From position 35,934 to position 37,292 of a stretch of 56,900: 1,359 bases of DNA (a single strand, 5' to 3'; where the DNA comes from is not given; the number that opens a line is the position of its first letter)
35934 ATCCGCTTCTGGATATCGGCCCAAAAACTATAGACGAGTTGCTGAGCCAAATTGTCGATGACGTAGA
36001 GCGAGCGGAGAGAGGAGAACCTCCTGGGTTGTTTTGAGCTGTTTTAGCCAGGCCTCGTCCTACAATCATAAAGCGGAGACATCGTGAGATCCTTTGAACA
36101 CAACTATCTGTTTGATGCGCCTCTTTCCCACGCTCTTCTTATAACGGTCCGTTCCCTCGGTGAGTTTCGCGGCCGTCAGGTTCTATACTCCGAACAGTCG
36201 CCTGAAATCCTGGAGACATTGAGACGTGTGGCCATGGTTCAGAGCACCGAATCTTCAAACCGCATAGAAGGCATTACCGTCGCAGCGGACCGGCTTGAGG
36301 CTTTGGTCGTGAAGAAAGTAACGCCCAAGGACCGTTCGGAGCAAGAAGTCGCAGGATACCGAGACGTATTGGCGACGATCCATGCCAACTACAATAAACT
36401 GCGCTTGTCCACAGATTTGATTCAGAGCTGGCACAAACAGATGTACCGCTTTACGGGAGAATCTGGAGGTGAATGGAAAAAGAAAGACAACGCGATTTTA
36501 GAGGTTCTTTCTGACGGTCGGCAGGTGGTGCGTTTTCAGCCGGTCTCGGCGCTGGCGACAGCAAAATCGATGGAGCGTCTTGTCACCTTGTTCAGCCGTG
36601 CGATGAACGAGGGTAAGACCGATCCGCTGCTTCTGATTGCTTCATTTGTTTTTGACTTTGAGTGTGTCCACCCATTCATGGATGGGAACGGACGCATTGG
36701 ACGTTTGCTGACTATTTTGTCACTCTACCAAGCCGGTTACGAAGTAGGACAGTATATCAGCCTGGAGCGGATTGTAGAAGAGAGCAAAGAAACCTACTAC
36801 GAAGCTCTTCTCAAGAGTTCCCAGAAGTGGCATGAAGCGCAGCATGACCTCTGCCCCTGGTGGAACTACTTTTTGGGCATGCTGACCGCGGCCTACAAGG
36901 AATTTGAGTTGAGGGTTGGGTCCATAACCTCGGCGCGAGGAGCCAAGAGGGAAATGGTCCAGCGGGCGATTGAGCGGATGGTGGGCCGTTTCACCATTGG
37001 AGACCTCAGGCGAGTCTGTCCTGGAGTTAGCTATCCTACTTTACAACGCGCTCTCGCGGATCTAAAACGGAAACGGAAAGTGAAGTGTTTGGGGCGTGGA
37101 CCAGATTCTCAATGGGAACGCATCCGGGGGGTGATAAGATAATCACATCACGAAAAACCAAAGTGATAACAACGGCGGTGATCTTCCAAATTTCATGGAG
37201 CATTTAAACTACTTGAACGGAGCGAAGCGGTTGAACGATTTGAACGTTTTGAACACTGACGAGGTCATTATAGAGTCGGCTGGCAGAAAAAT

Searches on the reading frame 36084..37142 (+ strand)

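Call 5: search_protein_families(library=pfam, proteins=[window:36084-37142:+], max_evalue=0.1)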
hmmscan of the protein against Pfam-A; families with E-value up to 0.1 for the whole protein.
window:36084-37142:+ (352 aa): 1 family
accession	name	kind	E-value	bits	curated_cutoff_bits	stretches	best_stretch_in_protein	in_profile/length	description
PF02661.23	Fic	-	2.1e-16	61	24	1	108-212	2-91/93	Fic/DOC family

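Call 6: search_protein_families(library=ncbifam, proteins=[window:36084-37142:+], max_evalue=0.1)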
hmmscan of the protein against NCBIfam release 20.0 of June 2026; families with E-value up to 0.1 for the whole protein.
window:36084-37142:+ (352 aa): 4 families
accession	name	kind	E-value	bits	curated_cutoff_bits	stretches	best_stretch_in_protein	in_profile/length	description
NF046030.1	ProtAdlyltaseSoFic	equivalog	4.9e-16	58.6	550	1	51-294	57-286/361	protein adenylyltransferase Fic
TIGR02613.1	mob_myst_B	hypoth_equivalog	2.5e-05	24.3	124.4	1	194-246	121-173/186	mobile mystery protein B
NF043028.1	T4SS_AnkX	equivalog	0.035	12.2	1400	1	180-217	209-247/938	Dot/Icm T4SS effector AnkN/AnkX/LegA8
TIGR01550.1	DOC_P1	subfamily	0.053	13.7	38.65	0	184-223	54-93/122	type II toxin-antitoxin system death-on-curing family toxin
